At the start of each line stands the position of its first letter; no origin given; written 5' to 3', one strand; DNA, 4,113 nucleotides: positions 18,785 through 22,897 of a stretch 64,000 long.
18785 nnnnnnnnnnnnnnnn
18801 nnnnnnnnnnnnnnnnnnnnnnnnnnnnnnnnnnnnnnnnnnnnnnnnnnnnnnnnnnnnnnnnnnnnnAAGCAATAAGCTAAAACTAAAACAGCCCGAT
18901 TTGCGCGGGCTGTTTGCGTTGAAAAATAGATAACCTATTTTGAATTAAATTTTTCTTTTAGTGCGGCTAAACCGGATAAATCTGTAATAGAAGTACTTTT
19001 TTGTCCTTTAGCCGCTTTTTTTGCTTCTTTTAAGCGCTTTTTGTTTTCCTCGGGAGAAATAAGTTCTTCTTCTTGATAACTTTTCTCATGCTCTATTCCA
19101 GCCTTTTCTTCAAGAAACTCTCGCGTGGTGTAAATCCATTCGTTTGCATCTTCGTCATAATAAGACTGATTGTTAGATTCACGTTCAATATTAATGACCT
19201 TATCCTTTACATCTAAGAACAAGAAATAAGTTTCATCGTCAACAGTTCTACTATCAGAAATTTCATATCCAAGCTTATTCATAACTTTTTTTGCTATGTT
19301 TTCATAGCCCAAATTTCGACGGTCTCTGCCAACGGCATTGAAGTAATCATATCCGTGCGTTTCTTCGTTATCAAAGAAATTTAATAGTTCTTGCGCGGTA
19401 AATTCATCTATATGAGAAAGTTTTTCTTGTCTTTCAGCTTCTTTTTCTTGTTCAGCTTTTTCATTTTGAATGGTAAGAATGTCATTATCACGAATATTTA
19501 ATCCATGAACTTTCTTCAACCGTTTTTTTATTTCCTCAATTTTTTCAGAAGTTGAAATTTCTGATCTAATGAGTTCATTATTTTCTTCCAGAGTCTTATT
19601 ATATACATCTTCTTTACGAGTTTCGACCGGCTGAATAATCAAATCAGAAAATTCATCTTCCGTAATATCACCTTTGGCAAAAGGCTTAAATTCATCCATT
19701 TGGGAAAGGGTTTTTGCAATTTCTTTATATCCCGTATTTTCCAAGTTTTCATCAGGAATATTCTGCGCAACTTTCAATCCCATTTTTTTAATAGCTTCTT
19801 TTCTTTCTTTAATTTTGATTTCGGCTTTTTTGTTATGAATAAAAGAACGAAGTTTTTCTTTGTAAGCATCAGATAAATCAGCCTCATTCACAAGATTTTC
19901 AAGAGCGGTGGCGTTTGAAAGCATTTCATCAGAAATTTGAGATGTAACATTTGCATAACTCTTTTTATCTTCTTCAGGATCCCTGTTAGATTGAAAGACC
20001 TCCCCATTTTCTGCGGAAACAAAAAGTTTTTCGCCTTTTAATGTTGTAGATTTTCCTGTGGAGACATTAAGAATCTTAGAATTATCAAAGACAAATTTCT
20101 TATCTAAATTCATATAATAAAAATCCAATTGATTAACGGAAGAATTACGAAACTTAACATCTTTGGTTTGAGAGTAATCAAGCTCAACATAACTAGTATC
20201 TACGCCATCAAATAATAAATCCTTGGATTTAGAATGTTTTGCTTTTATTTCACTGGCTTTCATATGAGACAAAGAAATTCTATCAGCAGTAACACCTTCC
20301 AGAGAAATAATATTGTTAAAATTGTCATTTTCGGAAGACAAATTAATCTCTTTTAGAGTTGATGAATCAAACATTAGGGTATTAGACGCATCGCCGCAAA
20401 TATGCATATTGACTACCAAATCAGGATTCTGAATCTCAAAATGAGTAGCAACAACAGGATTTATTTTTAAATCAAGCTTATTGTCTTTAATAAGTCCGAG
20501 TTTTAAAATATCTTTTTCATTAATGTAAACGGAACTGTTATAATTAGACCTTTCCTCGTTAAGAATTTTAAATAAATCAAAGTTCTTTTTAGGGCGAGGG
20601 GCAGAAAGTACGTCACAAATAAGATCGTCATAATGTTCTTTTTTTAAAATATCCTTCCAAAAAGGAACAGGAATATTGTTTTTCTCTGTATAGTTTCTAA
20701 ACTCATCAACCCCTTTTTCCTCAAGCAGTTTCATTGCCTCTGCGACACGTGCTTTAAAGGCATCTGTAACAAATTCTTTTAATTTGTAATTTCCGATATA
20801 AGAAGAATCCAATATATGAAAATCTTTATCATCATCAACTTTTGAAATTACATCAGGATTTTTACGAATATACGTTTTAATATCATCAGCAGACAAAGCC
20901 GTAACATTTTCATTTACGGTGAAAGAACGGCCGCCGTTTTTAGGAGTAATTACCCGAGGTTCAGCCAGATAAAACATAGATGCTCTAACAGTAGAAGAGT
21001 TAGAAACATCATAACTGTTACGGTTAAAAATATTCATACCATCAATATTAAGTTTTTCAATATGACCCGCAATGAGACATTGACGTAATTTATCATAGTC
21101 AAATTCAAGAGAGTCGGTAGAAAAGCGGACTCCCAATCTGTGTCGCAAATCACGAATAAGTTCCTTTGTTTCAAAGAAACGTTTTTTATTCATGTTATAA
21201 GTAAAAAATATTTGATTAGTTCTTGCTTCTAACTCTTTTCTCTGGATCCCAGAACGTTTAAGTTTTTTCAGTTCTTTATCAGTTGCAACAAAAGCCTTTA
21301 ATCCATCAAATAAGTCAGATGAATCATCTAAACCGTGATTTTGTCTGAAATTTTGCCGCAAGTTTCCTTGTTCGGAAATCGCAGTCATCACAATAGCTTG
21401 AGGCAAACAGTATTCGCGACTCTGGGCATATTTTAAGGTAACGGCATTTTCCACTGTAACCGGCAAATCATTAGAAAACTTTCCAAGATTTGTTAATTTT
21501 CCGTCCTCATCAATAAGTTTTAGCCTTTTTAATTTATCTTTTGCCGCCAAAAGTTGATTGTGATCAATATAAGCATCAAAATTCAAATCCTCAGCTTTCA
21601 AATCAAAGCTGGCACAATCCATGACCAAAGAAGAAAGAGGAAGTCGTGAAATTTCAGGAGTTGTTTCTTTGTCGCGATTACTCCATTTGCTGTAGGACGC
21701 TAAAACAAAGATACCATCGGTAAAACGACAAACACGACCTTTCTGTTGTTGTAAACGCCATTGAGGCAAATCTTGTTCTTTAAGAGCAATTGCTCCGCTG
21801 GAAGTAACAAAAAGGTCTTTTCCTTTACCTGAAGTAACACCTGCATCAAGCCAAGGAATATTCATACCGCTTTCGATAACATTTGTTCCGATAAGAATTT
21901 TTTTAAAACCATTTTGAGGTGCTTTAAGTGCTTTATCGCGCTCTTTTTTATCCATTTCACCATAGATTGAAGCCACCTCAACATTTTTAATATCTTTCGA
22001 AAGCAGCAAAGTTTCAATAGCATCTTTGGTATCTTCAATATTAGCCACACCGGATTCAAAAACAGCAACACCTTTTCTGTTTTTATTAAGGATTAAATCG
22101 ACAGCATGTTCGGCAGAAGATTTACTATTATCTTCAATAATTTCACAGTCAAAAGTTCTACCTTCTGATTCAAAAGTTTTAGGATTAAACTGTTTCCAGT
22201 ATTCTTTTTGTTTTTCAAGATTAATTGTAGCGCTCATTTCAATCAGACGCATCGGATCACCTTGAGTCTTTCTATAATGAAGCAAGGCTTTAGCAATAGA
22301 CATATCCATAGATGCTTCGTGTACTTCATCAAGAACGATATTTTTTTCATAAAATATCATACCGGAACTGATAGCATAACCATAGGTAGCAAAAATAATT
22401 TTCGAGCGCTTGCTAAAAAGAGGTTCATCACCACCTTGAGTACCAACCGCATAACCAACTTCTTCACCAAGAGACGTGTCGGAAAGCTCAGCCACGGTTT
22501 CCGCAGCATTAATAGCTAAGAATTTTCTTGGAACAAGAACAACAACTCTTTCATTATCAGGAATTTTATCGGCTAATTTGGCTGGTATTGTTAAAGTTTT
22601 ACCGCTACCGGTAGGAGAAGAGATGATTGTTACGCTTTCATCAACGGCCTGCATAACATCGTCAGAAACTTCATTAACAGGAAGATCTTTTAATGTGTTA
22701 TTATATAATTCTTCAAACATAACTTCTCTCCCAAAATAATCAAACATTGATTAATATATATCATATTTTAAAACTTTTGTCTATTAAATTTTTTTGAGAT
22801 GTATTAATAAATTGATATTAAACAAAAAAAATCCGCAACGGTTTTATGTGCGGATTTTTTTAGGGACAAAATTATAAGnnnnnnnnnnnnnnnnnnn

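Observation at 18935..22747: Lone, AT-rich ~1260-aa DEAH/RHA helicase with a ~650-aa novel C-terminal extension: best candidate for an undescribed single-gene system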

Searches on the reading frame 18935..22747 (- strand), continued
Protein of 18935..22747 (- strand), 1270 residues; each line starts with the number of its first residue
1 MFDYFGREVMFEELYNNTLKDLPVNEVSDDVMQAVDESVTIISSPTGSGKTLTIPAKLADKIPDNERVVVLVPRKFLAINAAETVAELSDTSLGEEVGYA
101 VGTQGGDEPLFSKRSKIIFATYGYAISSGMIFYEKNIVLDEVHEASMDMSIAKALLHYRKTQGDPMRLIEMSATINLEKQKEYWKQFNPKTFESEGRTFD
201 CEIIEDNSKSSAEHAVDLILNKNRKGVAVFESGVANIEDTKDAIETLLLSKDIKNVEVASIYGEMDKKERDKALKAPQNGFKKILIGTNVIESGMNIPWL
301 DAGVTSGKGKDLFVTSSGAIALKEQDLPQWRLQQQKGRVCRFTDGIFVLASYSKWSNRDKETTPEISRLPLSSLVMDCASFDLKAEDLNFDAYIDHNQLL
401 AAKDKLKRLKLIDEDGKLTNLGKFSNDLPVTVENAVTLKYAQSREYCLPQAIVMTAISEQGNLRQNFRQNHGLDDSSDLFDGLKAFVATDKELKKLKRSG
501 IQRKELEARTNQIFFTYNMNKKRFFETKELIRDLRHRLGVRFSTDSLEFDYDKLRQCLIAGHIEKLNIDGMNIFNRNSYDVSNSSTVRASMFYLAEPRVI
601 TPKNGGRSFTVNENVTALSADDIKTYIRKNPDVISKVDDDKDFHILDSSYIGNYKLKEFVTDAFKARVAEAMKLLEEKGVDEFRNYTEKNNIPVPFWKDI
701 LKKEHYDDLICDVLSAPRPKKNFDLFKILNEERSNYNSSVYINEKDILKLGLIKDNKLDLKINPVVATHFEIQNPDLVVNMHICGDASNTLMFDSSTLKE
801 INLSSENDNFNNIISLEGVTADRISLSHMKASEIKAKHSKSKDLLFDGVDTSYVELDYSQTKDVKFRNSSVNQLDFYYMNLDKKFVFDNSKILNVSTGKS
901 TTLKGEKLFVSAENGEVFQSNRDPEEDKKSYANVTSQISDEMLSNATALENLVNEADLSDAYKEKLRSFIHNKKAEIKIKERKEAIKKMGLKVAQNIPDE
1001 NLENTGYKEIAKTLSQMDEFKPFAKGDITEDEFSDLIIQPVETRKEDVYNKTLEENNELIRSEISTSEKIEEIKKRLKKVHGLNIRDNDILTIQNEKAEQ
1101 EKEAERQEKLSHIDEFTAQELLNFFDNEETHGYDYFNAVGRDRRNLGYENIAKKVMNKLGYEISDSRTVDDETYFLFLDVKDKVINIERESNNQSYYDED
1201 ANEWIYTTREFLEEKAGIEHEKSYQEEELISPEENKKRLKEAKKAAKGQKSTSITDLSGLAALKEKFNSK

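Call 57: list_cluster_members(proteins=[P0004, P0018, P0025, P0026, P0043, P0045, P0046, P0049, P0068, P0104])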
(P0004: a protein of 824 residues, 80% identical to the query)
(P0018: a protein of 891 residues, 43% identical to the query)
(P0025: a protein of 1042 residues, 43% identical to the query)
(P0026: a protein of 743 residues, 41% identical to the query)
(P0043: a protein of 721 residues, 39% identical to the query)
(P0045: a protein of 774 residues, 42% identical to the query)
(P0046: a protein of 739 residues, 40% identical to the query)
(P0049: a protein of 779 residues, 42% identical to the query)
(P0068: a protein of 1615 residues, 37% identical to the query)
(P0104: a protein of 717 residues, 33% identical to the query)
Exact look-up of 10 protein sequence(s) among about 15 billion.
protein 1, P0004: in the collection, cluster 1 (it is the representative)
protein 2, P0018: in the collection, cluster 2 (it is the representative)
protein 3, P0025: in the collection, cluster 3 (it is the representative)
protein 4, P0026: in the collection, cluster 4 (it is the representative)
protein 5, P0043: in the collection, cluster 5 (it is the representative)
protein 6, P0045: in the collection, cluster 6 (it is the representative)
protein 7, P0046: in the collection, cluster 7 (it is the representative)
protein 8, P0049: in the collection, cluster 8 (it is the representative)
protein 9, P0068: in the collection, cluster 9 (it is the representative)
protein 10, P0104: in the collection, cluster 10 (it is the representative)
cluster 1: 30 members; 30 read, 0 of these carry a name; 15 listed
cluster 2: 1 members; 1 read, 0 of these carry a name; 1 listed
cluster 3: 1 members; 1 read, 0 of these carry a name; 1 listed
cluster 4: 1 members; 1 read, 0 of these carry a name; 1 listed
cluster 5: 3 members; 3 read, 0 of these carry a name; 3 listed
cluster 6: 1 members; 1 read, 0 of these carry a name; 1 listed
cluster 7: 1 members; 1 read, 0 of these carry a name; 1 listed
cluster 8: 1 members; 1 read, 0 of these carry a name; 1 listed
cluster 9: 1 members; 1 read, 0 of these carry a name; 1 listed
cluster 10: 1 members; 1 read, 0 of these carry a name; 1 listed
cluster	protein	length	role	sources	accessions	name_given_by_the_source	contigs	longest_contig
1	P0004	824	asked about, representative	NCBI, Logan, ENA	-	-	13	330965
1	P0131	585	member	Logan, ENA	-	-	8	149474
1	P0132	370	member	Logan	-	-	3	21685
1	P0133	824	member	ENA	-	-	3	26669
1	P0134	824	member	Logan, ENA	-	-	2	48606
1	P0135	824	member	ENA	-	-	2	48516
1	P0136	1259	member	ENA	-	-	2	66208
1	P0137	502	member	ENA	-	-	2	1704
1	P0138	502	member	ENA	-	-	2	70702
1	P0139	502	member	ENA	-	-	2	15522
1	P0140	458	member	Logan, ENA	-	-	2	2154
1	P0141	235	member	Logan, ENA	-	-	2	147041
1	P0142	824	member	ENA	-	-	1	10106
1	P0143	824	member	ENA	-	-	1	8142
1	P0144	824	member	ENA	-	-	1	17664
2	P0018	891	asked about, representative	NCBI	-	-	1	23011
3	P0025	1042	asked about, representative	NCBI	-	-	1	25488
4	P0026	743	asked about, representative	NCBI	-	-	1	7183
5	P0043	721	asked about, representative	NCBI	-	-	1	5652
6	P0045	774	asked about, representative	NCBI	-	-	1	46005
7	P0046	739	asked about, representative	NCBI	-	-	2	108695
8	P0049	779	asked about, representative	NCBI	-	-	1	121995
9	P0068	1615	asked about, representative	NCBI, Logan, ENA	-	-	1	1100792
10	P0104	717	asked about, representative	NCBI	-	-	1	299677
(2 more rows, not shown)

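Call 82: find_encoding_contigs(protein=P0001, flank=1000, max_places=3)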
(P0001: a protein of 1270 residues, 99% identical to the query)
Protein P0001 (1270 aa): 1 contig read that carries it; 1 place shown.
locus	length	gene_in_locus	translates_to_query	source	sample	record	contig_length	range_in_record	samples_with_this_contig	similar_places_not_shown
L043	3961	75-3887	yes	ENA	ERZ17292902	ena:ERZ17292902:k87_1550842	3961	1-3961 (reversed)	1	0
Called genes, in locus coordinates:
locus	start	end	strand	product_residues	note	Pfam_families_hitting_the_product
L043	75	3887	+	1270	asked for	PF00270:DEAD, PF04851:ResIII, PF00271:Helicase_C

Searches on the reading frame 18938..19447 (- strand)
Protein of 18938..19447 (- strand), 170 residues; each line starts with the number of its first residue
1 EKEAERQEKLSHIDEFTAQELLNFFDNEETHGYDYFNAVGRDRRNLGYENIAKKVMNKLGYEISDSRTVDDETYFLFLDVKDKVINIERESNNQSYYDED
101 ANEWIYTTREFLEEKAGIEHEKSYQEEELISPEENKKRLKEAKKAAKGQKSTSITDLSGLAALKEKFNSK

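Call 76: find_homologous_proteins(query=A3, max_evalue=0.01)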
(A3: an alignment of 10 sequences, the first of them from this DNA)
Query A3 (10 sequences) (170 aa, profile of the alignment): 2 proteins with E <= 0.01 among 2632 candidates.
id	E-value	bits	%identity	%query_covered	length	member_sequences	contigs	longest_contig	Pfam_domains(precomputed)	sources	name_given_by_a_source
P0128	1.8e-42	163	33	84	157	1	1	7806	-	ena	-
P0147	3.6e-11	62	40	27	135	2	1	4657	-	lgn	-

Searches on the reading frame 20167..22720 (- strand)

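Call 37: find_related_loci(query=A1, collection=metagenome_contigs, flank=5000)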
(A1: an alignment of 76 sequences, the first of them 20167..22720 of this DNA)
Query A1 (851 aa) in metagenome_contigs; peptide patterns used: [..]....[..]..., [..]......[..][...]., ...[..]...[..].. (x = any residue, [..] = any of these).
261 stretches matched a pattern; 30 encode a relative of the query (tblastn E <= 1e-3); 29 distinct loci.
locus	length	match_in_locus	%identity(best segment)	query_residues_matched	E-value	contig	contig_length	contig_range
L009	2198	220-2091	41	2-624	2e-155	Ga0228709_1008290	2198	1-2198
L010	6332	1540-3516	42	1-648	1e-144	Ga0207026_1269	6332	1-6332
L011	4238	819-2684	42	2-627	2e-145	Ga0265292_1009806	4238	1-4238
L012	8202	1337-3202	41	1-626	1e-137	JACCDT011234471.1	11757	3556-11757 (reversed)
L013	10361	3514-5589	38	9-685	3e-136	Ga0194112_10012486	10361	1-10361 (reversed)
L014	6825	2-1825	42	18-627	5e-136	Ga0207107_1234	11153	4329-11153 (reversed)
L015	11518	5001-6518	46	9-529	3e-134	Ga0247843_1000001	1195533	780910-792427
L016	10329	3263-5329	38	1-633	2e-133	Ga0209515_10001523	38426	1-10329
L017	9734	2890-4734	41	10-624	5e-129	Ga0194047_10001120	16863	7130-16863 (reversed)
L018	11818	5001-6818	39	2-557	2e-124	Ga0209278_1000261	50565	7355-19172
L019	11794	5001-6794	38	7-557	3e-118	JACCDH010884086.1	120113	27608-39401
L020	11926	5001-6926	38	4-631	4e-118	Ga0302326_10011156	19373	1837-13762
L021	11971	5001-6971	35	1-625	5e-117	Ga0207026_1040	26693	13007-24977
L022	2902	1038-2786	37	1-557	1e-116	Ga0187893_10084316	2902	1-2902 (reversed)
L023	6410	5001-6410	43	2-446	1e-110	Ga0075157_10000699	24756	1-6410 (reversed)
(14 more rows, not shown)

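Call 49: predict_structure(alignment_id=A1)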
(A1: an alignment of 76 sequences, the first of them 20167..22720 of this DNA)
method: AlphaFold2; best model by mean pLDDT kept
length: 851 residues; sequences in the alignment: 76
mean_pLDDT: 94.4   pTM: 0.86
mean pLDDT of the five models: 94.4, 93.8, 93.7, 93.0, 92.9
residues with pLDDT >= 90: 771; 70-90: 71; 50-70: 8; < 50: 1
segments of 3 or more residues with pLDDT < 50: none
pLDDT, mean of each block of 10 residues (from residue 1): 92 93 96 91 96 96 94 95 97 83 96 95 97 94 98 97 93 97 87 96 98 97 94 98 97 86 94 94 74 96 92 94 91 95 96 94 96 96 95 97 97 95 97 91 98 92 97 98 96 95 97 94 95 93 97 97 96 93 96 91 97 97 96 96 97 97 97 96 95 94 94 94 92 96 96 95 98 92 97 91 91 97 94 95 86 37
secondary structure, 60 per line:
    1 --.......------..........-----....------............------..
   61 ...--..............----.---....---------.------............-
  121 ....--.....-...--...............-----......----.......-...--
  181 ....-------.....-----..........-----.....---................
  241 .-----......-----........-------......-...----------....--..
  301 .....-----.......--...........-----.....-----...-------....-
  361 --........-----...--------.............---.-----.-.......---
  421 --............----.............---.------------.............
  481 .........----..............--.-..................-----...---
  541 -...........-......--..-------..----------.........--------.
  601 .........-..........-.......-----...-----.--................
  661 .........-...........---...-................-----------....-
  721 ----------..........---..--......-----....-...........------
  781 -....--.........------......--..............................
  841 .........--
elements in order (helices of 4 or more, strands of 3 or more residues): H3-9 H16-25 E31-34 H41-52 E59-63 H66-79 E88-91 E108-112 H113-119 H121-124 E127-131 H138-152 E158-163 H168-174 E181-184 E192-196 H202-211 E217-221 H225-241 E247-252 H258-265 E273-278 E293-296 E299-305 E311-317 H320-330 E336-340 H356-359 H363-370 H387-399 H411-417 H423-434 H439-451 H469-489 H494-507 H512-529 H542-552 E557-559 E583-591 E600-609 H611-620 E625-628 E634-636 H645-669 H671-681 H689-704 H716-719 E731-734 H735-740 E748-753 E759-762 E764-774 E782-785 E788-796 E803-808 E811-849

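Call 52: fold_search(model_id=the predicted structure, library=pdb)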
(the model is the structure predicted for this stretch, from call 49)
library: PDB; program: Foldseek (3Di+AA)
matches with E <= 10: 1502; with E <= 0.001: 668
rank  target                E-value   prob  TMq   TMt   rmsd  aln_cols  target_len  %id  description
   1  5ltk                  4.5e-31  1.00  0.53  0.62   7.8       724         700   20  Crystal structure of the Prp43-ADP-BeF3 complex (in hexagonal space group) (released 2017-01-25)
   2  5ltj                  6.5e-31  1.00  0.55  0.65   6.9       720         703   20  Crystal structure of the Prp43-ADP-BeF3 complex (in orthorhombic space group) (released 2017-01-25)
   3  5y88_W                9.3e-31  1.00  0.62  0.73   5.0       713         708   19  Cryo-EM structure of the intron-lariat spliceosome ready for disassembly from S.cerevisiae at 3.5 angstrom (released 2018-08-01)
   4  9l5r_Cc               9.7e-31  1.00  0.64  0.75   4.8       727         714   19  Cryo-EM structure of the thermophile spliceosome (state ILS) (released 2025-03-12)
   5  6o16_A                9.7e-31  1.00  0.62  0.66   5.6       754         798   18  Crystal structure of murine DHX37 in complex with RNA (released 2019-04-17)
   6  5i8q_A                1.2e-30  1.00  0.63  0.71   4.7       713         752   20  S. cerevisiae Prp43 in complex with RNA and ADPNP (released 2017-02-01)
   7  6i3p_A                1.9e-30  1.00  0.62  0.83   4.0       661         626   21  Crystal structure of DEAH-box ATPase Prp22 with bound ssRNA (released 2019-03-06)
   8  6qid                  2.4e-30  1.00  0.55  0.65   7.0       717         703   20  Crystal structure of DEAH-box ATPase Prp43-S387A (released 2019-03-06)
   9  6zww_E                3.7e-30  1.00  0.61  0.71   5.9       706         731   19  Crystal structure of E. coli RNA helicase HrpA in complex with RNA (released 2021-06-30)
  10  6i3p_C                4.2e-30  1.00  0.63  0.83   4.3       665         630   21  Crystal structure of DEAH-box ATPase Prp22 with bound ssRNA (released 2019-03-06)
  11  6zww_C                5.6e-30  1.00  0.60  0.68   4.2       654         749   20  Crystal structure of E. coli RNA helicase HrpA in complex with RNA (released 2021-06-30)
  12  6zww_G                1.1e-29  1.00  0.61  0.70   4.0       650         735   20  Crystal structure of E. coli RNA helicase HrpA in complex with RNA (released 2021-06-30)
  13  5lta_A                1.1e-29  1.00  0.63  0.75   5.0       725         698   20  Crystal structure of the Prp43-ADP-BeF3-U7-RNA complex (released 2017-01-25)
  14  6qie                  1.1e-29  1.00  0.56  0.66   6.6       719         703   20  Crystal structure of DEAH-box ATPase Prp43-S387G (released 2019-03-06)
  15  8ro1_DX               1.2e-29  1.00  0.63  0.78   4.5       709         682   18  Structure of the C. elegans Intron Lariat Spliceosome double-primed for disassembly (ILS'') (released 2024-08-07)
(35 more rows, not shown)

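Call 65: search_protein_families(library=pfam, proteins=[L021:7119-9302:+], max_evalue=0.1)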
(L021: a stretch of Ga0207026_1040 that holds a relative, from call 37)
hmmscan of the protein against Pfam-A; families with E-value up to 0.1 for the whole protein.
L021:7119-9302:+ (727 aa): 0 families
